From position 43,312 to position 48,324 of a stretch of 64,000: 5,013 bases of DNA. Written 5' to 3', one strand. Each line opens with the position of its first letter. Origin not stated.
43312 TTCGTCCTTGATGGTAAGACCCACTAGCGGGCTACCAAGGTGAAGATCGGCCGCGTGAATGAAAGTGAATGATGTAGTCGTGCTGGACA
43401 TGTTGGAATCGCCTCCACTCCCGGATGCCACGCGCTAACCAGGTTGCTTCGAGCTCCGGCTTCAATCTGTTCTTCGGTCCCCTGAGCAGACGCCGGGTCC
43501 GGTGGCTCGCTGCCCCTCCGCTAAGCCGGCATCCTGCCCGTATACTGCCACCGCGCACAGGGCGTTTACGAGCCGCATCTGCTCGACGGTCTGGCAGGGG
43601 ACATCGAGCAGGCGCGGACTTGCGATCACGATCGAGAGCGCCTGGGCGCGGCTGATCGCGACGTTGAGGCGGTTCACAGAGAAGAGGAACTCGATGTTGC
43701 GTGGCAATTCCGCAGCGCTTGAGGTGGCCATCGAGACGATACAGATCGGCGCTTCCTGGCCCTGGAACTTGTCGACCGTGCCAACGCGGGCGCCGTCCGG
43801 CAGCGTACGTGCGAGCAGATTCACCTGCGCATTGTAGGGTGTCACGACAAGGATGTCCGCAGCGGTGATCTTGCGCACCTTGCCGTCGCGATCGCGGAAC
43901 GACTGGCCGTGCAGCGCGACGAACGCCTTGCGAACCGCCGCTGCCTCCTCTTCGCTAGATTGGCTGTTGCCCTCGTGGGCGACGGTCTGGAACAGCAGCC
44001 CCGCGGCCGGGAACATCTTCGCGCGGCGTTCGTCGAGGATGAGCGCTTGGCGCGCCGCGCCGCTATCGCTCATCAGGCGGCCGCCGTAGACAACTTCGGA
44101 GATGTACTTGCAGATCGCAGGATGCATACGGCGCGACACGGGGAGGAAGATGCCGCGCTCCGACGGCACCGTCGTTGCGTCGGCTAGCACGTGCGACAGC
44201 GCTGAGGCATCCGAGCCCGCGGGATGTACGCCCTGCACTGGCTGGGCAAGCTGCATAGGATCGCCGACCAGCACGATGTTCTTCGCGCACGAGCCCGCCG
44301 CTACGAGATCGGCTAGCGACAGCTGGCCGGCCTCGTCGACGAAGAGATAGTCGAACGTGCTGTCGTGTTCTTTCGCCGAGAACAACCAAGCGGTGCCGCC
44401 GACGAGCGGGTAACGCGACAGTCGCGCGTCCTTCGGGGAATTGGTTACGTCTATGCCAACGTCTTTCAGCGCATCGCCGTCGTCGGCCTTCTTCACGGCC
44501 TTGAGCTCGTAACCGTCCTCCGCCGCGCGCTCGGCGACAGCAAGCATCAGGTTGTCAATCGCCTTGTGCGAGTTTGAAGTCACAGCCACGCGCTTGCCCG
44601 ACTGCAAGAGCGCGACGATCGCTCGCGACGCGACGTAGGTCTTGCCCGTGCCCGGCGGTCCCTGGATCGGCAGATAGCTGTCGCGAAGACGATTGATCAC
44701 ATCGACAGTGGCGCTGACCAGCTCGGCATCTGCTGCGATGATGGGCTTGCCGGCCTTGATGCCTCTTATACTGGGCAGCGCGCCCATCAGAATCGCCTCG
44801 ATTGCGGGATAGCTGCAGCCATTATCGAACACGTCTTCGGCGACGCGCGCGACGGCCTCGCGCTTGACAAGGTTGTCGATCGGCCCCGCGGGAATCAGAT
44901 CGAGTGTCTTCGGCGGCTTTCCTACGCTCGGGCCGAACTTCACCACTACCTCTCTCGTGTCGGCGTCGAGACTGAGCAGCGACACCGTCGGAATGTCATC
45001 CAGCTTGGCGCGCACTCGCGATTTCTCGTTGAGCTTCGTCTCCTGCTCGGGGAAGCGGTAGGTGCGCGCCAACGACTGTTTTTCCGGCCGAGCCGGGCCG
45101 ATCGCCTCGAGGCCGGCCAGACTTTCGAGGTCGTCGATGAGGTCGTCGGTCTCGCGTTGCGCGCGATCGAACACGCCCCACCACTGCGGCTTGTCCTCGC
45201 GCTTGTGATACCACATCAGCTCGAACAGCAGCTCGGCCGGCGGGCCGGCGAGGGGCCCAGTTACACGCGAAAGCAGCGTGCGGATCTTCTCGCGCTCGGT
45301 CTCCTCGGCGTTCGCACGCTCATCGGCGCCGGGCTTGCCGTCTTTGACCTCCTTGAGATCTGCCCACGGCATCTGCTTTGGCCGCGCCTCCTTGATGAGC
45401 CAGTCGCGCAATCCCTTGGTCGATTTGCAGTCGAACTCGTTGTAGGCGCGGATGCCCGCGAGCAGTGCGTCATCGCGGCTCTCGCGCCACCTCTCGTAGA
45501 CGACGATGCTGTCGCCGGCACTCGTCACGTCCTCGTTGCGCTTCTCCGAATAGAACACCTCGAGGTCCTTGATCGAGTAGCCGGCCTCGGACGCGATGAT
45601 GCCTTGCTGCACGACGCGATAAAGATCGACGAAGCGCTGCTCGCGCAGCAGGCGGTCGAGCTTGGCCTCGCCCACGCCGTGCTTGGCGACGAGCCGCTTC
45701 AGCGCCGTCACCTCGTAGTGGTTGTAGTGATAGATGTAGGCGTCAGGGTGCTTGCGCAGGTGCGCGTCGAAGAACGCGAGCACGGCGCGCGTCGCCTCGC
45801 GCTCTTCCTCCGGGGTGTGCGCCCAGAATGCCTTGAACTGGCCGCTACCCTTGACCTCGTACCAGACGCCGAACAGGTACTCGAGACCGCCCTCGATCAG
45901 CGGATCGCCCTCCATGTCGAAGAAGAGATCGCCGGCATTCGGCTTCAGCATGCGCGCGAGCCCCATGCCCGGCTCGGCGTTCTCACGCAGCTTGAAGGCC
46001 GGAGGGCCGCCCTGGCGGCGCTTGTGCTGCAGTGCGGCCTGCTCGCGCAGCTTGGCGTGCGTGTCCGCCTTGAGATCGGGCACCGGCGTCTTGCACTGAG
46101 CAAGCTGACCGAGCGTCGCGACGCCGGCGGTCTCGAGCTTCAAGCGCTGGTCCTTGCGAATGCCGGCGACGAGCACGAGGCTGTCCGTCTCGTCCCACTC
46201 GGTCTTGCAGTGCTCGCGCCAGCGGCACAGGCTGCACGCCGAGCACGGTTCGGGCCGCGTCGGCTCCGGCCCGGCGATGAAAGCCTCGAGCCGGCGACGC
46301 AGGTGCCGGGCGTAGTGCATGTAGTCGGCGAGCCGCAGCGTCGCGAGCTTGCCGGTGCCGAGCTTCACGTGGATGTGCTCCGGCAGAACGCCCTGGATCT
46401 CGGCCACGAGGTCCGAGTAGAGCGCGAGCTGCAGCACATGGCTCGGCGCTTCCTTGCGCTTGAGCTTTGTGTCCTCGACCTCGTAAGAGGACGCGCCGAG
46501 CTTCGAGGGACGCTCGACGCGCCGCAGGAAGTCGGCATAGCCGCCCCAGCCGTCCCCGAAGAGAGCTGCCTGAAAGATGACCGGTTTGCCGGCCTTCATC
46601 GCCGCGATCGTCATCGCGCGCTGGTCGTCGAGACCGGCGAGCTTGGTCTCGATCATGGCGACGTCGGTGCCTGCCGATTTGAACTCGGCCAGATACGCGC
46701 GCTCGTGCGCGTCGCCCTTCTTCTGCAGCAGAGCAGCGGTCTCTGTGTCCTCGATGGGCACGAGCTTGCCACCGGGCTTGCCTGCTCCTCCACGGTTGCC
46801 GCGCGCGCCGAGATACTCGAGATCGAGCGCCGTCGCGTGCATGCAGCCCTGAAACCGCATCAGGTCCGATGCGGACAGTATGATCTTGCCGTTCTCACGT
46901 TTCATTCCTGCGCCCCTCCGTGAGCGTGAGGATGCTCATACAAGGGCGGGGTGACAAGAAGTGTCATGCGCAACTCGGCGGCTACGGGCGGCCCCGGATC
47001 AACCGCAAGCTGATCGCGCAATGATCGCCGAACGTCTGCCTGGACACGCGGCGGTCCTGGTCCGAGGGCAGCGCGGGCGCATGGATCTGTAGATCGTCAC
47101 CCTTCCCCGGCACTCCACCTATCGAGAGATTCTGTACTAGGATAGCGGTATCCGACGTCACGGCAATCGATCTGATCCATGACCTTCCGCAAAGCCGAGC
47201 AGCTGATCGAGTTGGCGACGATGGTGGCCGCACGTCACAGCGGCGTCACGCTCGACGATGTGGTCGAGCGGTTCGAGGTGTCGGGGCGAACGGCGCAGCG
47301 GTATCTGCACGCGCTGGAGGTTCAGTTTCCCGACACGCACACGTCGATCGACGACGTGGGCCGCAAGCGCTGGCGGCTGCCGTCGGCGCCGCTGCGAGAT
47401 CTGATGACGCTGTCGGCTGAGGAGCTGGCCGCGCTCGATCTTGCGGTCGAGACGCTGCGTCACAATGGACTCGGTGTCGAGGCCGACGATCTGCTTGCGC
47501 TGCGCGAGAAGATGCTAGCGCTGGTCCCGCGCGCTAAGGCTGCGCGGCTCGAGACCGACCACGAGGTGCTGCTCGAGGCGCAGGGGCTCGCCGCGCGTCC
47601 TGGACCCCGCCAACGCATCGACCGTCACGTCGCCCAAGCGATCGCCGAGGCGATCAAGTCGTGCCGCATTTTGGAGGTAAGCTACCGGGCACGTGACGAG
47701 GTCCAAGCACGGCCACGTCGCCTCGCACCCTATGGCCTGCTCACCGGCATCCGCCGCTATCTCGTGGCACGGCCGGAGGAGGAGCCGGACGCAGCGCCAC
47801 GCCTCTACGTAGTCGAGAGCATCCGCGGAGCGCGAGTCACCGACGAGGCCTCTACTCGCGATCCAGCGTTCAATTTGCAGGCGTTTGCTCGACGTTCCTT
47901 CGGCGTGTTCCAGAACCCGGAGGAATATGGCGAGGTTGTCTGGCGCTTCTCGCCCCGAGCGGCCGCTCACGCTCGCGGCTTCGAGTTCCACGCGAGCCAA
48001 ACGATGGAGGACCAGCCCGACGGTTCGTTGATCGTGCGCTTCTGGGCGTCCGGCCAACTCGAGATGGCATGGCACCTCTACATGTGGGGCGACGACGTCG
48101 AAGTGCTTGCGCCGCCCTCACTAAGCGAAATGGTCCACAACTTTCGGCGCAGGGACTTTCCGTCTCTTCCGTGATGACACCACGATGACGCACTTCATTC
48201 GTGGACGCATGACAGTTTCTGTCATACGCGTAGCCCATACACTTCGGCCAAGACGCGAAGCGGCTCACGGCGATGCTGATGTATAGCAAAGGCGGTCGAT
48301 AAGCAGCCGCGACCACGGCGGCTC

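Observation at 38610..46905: Three-gene operon pairing a Cas4-like nuclease/SF1 helicase with Mre11-like and Rad50-like proteins, in a defence-island context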

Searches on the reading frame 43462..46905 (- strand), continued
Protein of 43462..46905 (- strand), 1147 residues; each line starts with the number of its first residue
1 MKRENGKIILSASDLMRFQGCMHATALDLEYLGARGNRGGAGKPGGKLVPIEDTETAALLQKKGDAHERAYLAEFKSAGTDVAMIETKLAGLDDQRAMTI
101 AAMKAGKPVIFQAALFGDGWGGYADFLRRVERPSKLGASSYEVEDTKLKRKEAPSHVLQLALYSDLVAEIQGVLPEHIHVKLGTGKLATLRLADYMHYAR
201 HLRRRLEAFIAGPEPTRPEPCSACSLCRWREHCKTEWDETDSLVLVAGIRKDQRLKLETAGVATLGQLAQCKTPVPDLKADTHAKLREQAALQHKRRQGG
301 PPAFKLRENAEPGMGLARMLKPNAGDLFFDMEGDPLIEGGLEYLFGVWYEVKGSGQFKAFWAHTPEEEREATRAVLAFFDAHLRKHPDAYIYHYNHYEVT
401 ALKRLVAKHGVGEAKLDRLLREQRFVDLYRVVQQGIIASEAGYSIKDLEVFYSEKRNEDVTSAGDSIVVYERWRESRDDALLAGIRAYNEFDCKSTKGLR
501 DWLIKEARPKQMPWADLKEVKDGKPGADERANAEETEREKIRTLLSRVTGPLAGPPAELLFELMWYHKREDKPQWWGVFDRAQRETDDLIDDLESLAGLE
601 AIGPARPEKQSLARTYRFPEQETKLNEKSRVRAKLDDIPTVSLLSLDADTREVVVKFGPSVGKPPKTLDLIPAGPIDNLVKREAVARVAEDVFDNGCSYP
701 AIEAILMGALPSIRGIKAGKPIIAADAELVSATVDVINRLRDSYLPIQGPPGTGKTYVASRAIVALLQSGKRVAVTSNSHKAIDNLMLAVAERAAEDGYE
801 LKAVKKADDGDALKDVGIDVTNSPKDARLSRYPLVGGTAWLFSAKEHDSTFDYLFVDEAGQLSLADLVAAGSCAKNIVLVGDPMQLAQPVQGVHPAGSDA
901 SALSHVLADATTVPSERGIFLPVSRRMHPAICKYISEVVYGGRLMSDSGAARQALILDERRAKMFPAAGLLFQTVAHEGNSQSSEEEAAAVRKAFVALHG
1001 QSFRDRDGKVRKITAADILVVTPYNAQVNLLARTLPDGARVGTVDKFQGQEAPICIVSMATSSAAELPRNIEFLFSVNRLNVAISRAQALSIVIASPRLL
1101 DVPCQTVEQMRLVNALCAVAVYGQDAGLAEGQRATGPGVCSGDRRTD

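Call 106: get_annotated_region(hit=H18, flank=6000)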
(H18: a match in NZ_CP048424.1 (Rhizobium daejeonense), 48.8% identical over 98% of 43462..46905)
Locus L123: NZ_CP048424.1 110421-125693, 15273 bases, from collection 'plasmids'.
description: Rhizobium daejeonense strain KACC 13094 plasmid unnamed1, complete sequence
organism: Rhizobium daejeonense (NCBI taxid 240521)
taxonomy: Bacteria; Pseudomonadota; Alphaproteobacteria; Hyphomicrobiales; Rhizobiaceae; Rhizobium; Rhizobium daejeonense
host: -; source: Cell,soil; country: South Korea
typing (MOB-suite, as given by PLSDB): conjugative; relaxase MOBP,MOBP,MOBQ; mating-pair formation MPF_T
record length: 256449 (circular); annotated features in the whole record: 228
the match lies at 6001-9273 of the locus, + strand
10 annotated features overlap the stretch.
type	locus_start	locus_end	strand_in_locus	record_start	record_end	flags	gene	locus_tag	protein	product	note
CDS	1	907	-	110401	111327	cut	-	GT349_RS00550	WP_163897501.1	sugar ABC transporter substrate-binding protein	-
CDS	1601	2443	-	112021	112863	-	-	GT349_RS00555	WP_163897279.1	DUF429 domain-containing protein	-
CDS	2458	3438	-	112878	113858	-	-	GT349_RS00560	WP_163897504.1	3'-5' exonuclease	-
CDS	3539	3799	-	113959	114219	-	-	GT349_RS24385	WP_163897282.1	hypothetical protein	-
CDS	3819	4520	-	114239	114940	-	-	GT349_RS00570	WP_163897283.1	toll/interleukin-1 receptor domain-containing protein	GO:0007165 - signal transduction [Evidence IEA]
CDS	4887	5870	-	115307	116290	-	-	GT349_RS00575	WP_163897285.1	WYL domain-containing protein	-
CDS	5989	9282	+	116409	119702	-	-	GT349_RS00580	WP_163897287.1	TM0106 family RecB-like putative nuclease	-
CDS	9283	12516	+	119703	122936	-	-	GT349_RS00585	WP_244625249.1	AAA family ATPase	-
CDS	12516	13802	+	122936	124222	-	-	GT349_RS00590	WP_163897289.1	restriction endonuclease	-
CDS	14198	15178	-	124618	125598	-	-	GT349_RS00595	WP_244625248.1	hypothetical protein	-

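Call 107: get_annotated_region(hit=H24, flank=6000)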
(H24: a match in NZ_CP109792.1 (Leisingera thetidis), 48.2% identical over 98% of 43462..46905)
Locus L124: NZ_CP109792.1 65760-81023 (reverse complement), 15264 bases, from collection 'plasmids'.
description: Leisingera thetidis strain BMJM1 plasmid pBMJM1_5, complete sequence
organism: Leisingera thetidis (NCBI taxid 2930199)
taxonomy: Bacteria; Pseudomonadota; Alphaproteobacteria; Rhodobacterales; Roseobacteraceae; Leisingera; Leisingera thetidis
host: -; source: -; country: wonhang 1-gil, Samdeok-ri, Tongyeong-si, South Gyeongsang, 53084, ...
typing (MOB-suite, as given by PLSDB): conjugative; replicon rep_cluster_231; relaxase MOBP; mating-pair formation MPF_T
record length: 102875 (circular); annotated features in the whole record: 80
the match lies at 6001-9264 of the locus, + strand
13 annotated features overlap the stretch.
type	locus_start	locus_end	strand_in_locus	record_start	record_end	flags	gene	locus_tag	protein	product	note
CDS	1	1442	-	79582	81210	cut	-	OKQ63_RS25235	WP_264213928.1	IS66 family transposase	-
CDS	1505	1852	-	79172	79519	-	tnpB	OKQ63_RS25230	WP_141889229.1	IS66 family insertion sequence element accessory protein TnpB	-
CDS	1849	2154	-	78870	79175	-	-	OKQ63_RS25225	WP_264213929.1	transposase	GO:0006313 - DNA transposition [Evidence IEA]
CDS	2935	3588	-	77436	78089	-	-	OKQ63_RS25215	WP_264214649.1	hypothetical protein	-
CDS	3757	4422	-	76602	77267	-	-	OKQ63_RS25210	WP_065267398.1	HEPN domain-containing protein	-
CDS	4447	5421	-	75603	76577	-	-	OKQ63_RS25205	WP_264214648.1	WYL domain-containing protein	-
CDS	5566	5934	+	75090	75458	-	-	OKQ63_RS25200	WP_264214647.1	hypothetical protein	-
CDS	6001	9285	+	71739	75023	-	-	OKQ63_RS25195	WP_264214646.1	TM0106 family RecB-like putative nuclease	-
CDS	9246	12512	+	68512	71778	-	-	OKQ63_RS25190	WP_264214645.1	AAA family ATPase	-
CDS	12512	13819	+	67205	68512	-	-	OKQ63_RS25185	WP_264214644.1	McrC family protein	-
CDS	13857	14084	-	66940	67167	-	-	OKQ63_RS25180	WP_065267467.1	hypothetical protein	-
CDS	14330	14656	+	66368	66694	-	-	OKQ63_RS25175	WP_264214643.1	hypothetical protein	-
CDS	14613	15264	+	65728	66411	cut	-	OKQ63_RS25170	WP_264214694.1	lytic transglycosylase domain-containing protein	-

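Call 108: get_annotated_region(hit=H25, flank=6000)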
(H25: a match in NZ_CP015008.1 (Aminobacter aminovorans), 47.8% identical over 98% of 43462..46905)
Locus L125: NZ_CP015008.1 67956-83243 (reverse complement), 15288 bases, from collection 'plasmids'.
description: Aminobacter aminovorans strain KCTC 2477 plasmid pAA03, complete sequence
organism: Aminobacter aminovorans (NCBI taxid 83263)
taxonomy: Bacteria; Pseudomonadota; Alphaproteobacteria; Hyphomicrobiales; Phyllobacteriaceae; Aminobacter; Aminobacter aminovorans
host: -; source: cell culture,soil; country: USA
typing (MOB-suite, as given by PLSDB): conjugative; replicon rep_cluster_580; relaxase MOBQ; mating-pair formation MPF_T
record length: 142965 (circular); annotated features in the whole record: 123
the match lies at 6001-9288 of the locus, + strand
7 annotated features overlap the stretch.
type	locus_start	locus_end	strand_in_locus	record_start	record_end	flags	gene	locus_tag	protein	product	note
CDS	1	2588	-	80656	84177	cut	-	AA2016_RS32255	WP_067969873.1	AAA family ATPase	-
CDS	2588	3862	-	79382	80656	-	-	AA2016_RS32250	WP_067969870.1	DNA repair exonuclease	-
CDS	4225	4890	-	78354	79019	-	-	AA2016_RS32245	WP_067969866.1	HEPN domain-containing protein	-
CDS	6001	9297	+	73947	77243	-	-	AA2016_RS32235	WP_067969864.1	TM0106 family RecB-like putative nuclease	-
CDS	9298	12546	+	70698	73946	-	-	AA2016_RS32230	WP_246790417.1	AAA family ATPase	-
CDS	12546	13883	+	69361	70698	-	-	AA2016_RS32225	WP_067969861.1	restriction endonuclease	-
CDS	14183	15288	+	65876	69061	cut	-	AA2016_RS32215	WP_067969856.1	helicase-related protein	-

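Call 115: search_dna_similar(query=window:43462-46905:-, collection=phages, mode=protein, max_rows=8)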
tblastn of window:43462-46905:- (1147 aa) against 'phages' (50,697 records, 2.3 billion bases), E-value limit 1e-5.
Records with a match: 5; places in all: 5; records where one place covers at least 80% of the query: 0.
Best place of each record, by identity: <60% 5.
By first word of the organism name: Bacteriophage 4; Pseudomonas 1.
By host as written in the record: - 4; Pseudomonas aeruginosa strain 3-38 1.
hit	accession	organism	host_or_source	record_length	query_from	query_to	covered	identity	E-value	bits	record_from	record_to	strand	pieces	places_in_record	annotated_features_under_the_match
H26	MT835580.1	Bacteriophage sp.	human fecal samples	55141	724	1101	33%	27.3%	5e-12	77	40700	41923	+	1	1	record has no annotation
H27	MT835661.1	Bacteriophage sp.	human fecal samples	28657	815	1106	25%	24.7%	1e-11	76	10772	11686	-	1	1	record has no annotation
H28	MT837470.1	Bacteriophage sp.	human fecal samples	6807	852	1100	22%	28.3%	5e-10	70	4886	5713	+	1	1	record has no annotation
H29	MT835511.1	Bacteriophage sp.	human fecal samples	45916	842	1104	23%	26.5%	5e-10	70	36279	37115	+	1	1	record has no annotation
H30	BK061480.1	Pseudomonas phage vB_PaeS-D14H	Pseudomonas aeruginosa strain 3-38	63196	851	1099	22%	25.4%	9e-9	66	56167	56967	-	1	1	Nuclease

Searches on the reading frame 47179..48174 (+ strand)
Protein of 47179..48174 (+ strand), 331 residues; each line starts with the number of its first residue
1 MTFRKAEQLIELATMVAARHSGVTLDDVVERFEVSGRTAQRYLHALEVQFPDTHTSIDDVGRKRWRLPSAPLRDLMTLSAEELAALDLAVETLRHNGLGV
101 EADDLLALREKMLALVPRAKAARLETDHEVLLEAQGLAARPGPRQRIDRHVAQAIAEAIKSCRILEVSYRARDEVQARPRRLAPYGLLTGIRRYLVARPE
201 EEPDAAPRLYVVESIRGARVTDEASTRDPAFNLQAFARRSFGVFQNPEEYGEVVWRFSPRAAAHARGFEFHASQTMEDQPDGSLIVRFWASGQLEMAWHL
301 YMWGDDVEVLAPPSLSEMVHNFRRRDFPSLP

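Call 11: search_protein_families(library=pfam, proteins=[window:47179-48174:+], max_evalue=0.001)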
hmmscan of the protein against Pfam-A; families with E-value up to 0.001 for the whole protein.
window:47179-48174:+ (331 aa): 2 families
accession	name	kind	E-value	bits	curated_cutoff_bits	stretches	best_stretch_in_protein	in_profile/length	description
PF25583.1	WCX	-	6.3e-13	49.3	23.9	1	252-320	4-69/76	WCX domain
PF13280.12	WYL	-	3.2e-08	33.9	21.8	1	151-220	2-70/70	WYL domain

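Call 19: search_solved_structures(query=window:47179-48174:+, max_evalue=0.01)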
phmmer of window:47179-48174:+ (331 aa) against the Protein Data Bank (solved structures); distinct sequences matched with E-value up to 0.01: 5.
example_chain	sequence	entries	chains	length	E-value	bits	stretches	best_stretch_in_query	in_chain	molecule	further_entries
9pfq_Q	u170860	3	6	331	3.1e-52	181.2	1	3-320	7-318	WYL domain-containing protein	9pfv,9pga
8tp8_A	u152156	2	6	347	3.6e-52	180.9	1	3-320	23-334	DeoR-family transcriptional regulator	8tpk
9cu3_B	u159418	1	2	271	7.6e-40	140.4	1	78-320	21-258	WYL domain-containing protein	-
7tzv_A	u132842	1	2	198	3.9e-29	105.3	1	136-320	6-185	WYL domain-containing protein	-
7u02_B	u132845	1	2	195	4.6e-29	105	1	137-320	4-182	WYL domain-containing protein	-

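Call 75: search_protein_families(library=padloc, proteins=[window:47179-48174:+], max_evalue=0.0001)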
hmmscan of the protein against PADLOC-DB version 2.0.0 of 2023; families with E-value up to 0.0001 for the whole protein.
window:47179-48174:+ (331 aa): 3 families
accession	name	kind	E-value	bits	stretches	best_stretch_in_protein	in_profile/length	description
PDLC01457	WYL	-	1.3e-24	85.1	1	4-315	1-229/229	"CAS-I,CAS-II,CAS-III,CAS-IV,CAS-V,CAS-VI; associated_signaling"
PDLC01652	WYL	-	6.2e-24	83.2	1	149-320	17-155/162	"CAS-I,CAS-II,CAS-III,CAS-IV,CAS-V,CAS-VI; associated_signaling"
PDLC01766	Cas3c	-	1.4e-19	67.8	1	3-321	4-307/1009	-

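Call 112: search_solved_structures(query=window:47179-48174:+, max_evalue=1e-40, show_alignments=2)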
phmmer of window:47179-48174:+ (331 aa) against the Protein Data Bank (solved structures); distinct sequences matched with E-value up to 1e-40: 2.
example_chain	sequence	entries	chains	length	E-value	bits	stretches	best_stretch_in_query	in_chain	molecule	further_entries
9pfq_Q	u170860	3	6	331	3.1e-52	181.2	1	3-320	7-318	WYL domain-containing protein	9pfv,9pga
8tp8_A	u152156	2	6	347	3.6e-52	180.9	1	3-320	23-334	DeoR-family transcriptional regulator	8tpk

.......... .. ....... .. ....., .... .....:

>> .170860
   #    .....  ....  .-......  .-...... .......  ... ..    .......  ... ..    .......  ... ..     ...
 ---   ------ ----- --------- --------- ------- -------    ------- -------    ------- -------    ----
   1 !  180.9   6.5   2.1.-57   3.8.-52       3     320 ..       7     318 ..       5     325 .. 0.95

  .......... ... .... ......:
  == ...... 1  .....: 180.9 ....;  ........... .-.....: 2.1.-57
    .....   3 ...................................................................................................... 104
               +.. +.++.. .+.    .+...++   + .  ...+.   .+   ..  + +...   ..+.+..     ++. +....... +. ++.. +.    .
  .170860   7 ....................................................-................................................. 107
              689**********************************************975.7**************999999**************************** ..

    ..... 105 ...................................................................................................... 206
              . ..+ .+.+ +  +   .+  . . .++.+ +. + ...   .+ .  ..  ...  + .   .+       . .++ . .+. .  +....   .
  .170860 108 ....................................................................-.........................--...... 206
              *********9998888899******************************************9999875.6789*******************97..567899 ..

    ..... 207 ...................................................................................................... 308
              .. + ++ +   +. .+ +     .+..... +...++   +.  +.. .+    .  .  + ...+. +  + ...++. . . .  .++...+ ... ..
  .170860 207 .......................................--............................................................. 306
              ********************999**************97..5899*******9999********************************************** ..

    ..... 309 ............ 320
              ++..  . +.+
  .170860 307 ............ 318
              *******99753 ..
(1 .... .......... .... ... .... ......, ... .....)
